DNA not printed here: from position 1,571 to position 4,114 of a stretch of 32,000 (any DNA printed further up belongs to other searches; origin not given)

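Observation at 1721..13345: Candidate c-di-GMP-gated envelope glycan module: a membrane-anchored PilZ-glucanase divergent from two secreted TPR-bead giants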

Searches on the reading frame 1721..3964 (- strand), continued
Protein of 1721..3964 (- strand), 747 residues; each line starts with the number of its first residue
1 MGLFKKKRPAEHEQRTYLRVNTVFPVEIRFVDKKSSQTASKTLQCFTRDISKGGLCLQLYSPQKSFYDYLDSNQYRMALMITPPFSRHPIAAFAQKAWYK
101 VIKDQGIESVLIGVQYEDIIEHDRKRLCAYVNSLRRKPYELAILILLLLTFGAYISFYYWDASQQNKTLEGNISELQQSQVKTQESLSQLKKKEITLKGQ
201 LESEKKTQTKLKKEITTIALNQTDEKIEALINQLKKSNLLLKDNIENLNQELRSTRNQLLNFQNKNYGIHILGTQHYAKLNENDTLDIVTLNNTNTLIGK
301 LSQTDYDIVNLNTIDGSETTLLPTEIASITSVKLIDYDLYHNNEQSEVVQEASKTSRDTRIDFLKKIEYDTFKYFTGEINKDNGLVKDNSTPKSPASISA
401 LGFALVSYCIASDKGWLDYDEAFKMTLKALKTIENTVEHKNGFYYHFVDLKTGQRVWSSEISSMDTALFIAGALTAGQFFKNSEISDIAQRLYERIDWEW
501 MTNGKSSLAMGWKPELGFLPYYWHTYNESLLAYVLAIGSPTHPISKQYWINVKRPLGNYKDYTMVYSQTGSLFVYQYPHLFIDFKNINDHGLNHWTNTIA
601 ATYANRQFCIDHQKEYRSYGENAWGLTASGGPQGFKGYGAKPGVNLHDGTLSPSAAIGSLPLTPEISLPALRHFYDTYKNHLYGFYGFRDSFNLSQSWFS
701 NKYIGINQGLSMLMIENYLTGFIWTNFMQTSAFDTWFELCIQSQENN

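Call 72: fold_search(model_id=the predicted structure, library=pdb)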
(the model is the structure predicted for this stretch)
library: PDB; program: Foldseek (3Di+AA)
matches with E <= 10: 1077; with E <= 0.001: 55
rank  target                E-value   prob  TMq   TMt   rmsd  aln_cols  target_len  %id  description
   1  8xul_A                2.8e-32  1.00  0.49  0.82   1.9       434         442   34  Structure of beta-1,2-glucanase from Xanthomonas campestris pv. campestris (beta-1,2-glucoheptasaccharide complex)-E23 (released 2025-01-22)
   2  4gl3                  2.0e-28  1.00  0.49  0.87   2.2       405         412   28  Crystal structure of a putative glucoamylase (BACUNI_03963) from Bacteroides uniformis ATCC 8492 at 2.01 A resolution (released 2012-08-29)
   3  5gzk_A                1.5e-27  1.00  0.48  0.84   2.9       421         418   27  Endo-beta-1,2-glucanase from Chitinophaga pinensis - sophorotriose and glucose complex (released 2017-03-15)
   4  5gzh_A                1.9e-27  1.00  0.48  0.82   2.7       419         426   26  Endo-beta-1,2-glucanase from Chitinophaga pinensis - ligand free form (released 2017-03-15)
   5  3eu8_A                3.4e-26  1.00  0.49  0.85   3.3       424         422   26  Crystal structure of putative glucoamylase (YP_210071.1) from Bacteroides fragilis NCTC 9343 at 2.12 A resolution (released 2008-10-21)
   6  4qt9_A                3.9e-26  1.00  0.48  0.85   2.5       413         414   26  Crystal structure of a putative glucoamylase (BACCAC_03554) from Bacteroides caccae ATCC 43185 at 2.05 A resolution (released 2014-08-06)
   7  4qt9_B                4.6e-26  1.00  0.48  0.86   2.5       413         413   26  Crystal structure of a putative glucoamylase (BACCAC_03554) from Bacteroides caccae ATCC 43185 at 2.05 A resolution (released 2014-08-06)
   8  5z06_B                5.6e-26  1.00  0.48  0.52  12.0       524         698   21  Crystal structure of beta-1,2-glucanase from Parabacteroides distasonis (released 2018-05-30)
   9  5z06_A                3.8e-25  1.00  0.49  0.52  11.9       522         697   21  Crystal structure of beta-1,2-glucanase from Parabacteroides distasonis (released 2018-05-30)
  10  8xuk                  5.4e-16  1.00  0.44  0.75   4.0       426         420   19  Structure of beta-1,2-glucanase from Photobacterium gaetbulicola (PgSGL3, ligand-free) (released 2025-01-22)
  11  8wy1_B                6.6e-16  1.00  0.44  0.57   7.2       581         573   14  The structure of cyclization domain in cyclic beta-1,2-glucan synthase from Thermoanaerobacter italicus (released 2024-02-14)
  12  8wy1_A                8.9e-16  1.00  0.44  0.56   7.3       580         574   14  The structure of cyclization domain in cyclic beta-1,2-glucan synthase from Thermoanaerobacter italicus (released 2024-02-14)
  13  8xuj_A                7.8e-15  1.00  0.43  0.73   4.4       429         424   15  Structure of beta-1,2-glucanase from Endozoicomonas elysicola (EeSGL1, ligand-free) (released 2025-01-22)
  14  8xuj_B                2.1e-14  1.00  0.42  0.72   4.7       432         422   16  Structure of beta-1,2-glucanase from Endozoicomonas elysicola (EeSGL1, ligand-free) (released 2025-01-22)
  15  8rf9                  2.1e-13  1.00  0.41  0.12   9.5       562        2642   14  CgsiGP1 sample in nanodisc (released 2024-03-20)
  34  5vx6_A                2.5e-04  1.00  0.13  0.42   4.8       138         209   19  Structure of Bacillus subtilis Inhibitor of motility (MotI/DgrA) (released 2017-11-22)
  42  5kec_D                4.4e-04  1.00  0.15  0.45   3.6       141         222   19  Structure of K. pneumonia MrkH in its apo state. (released 2016-08-17)
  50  5ked_A                8.1e-04  1.00  0.14  0.43   3.7       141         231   19  Structure of the 2.65 Angstrom P2(1) crystal of K. pneumonia MrkH (released 2016-08-17)
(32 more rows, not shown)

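Call 83: search_protein_families(library=pfam, proteins=[L001:13162-15099:-, L001:503-2485:+, L001:9033-9389:-], max_evalue=0.001)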
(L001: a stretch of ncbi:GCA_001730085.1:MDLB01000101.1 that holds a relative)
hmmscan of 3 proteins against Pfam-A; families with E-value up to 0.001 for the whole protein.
L001:13162-15099:- (645 aa): 0 families

L001:503-2485:+ (660 aa): 0 families

L001:9033-9389:- (118 aa): 1 family
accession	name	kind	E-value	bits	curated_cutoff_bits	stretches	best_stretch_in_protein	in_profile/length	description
PF07238.19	PilZ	-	1.5e-10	41.7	22.5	1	5-111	1-100/102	PilZ domain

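Call 84: predict_structure(alignment_id=A3)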
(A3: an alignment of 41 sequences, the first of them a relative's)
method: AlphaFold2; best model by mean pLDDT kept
length: 637 residues; sequences in the alignment: 41
mean_pLDDT: 89.6   pTM: 0.81
mean pLDDT of the five models: 89.6, 89.2, 89.2, 88.3, 88.0
residues with pLDDT >= 90: 420; 70-90: 185; 50-70: 24; < 50: 8
segments of 3 or more residues with pLDDT < 50: 630-637
pLDDT, mean of each block of 10 residues (from residue 1): 84 74 83 91 78 85 91 93 85 92 92 89 96 94 87 90 88 88 92 90 81 93 94 92 90 90 94 96 93 98 96 98 96 97 94 98 96 98 94 87 96 96 98 90 82 70 93 93 90 87 91 71 95 96 94 92 93 70 92 83 91 96 74 43
secondary structure, 60 per line:
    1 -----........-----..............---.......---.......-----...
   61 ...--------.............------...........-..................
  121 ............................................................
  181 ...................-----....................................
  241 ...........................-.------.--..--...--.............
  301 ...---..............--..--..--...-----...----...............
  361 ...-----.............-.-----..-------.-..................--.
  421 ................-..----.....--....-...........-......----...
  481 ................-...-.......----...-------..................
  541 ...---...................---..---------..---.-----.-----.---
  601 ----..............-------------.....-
elements in order: E6-13 E19-32 E36-42 H46-52 E58-63 E72-84 E91-101 H103-199 H205-267 E288-290 H291-303 H307-320 E331-333 E339-341 H346-363 H369-381 H400-417 H420-436 E444-448 E451-454 H456-466 H468-473 H478-489 E490-496 E502-508 H524-543 H547-565 H607-618 H632-636

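Call 86: fold_search(model_id=the predicted structure, library=pdb)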
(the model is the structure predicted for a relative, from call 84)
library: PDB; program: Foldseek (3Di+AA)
matches with E <= 10: 932; with E <= 0.001: 168
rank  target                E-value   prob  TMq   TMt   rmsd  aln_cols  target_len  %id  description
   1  8h1l_D                1.5e-08  1.00  0.36  0.52   8.4       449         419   11  Crystal structure of glucose-2-epimerase in complex with D-Glucitol from Runella slithyformis Runsl_4512 (released 2023-07-12)
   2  8h1l_C                1.9e-08  1.00  0.36  0.51   8.2       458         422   12  Crystal structure of glucose-2-epimerase in complex with D-Glucitol from Runella slithyformis Runsl_4512 (released 2023-07-12)
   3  8h1l_A                3.2e-08  1.00  0.37  0.53   7.6       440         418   11  Crystal structure of glucose-2-epimerase in complex with D-Glucitol from Runella slithyformis Runsl_4512 (released 2023-07-12)
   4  5x32_B                3.3e-08  1.00  0.40  0.62   6.1       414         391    9  Crystal structure of D-mannose isomerase (released 2018-02-07)
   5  5zig_D                8.8e-08  1.00  0.42  0.63   7.1       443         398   12  The Structure of cellobiose 2-epimerase from Spirochaeta thermophila DSM 6192 (released 2019-04-10)
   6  7d5g_A                8.8e-08  1.00  0.39  0.61   7.2       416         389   11  Crystal structure of the CsCE with ligand to have a insight into the catalytic mechanism (released 2021-12-01)
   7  8h1l_B                8.8e-08  1.00  0.36  0.51   8.2       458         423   12  Crystal structure of glucose-2-epimerase in complex with D-Glucitol from Runella slithyformis Runsl_4512 (released 2023-07-12)
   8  5x32_A                1.3e-07  1.00  0.41  0.66   6.2       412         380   10  Crystal structure of D-mannose isomerase (released 2018-02-07)
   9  6u4z                  1.4e-07  1.00  0.38  0.48   7.0       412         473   10  Crystal Structure of a family 76 glycoside hydrolase from a bovine Bacteroides thetaiotaomicron strain (released 2020-04-29)
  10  4z4l                  1.4e-07  1.00  0.40  0.62   6.8       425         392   12  Crystal Structure of cellobiose 2-epimerase from Caldicellulosiruptor saccharolyticus DSM 8903 (released 2016-04-13)
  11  5zig_A                1.7e-07  1.00  0.43  0.65   6.9       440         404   13  The Structure of cellobiose 2-epimerase from Spirochaeta thermophila DSM 6192 (released 2019-04-10)
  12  7c24                  2.0e-07  1.00  0.39  0.64   7.3       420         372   12  Glycosidase F290Y at pH8.0 (released 2021-05-12)
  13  5zhb_B                2.2e-07  1.00  0.41  0.64   6.6       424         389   11  Structure of Cellobiose 2-Epimerase from Bacillus thermoamylovorans B4167 (released 2019-06-19)
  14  8h1n                  2.2e-07  1.00  0.38  0.53   7.7       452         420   11  Crystal structure of glucose-2-epimerase mutant_D254A in complex with D-Glucitol from Runella slithyformis Runsl_4512 (released 2023-07-12)
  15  5z3e                  2.3e-07  1.00  0.40  0.64   7.2       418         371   12  Glycosidase E335A (released 2019-05-15)
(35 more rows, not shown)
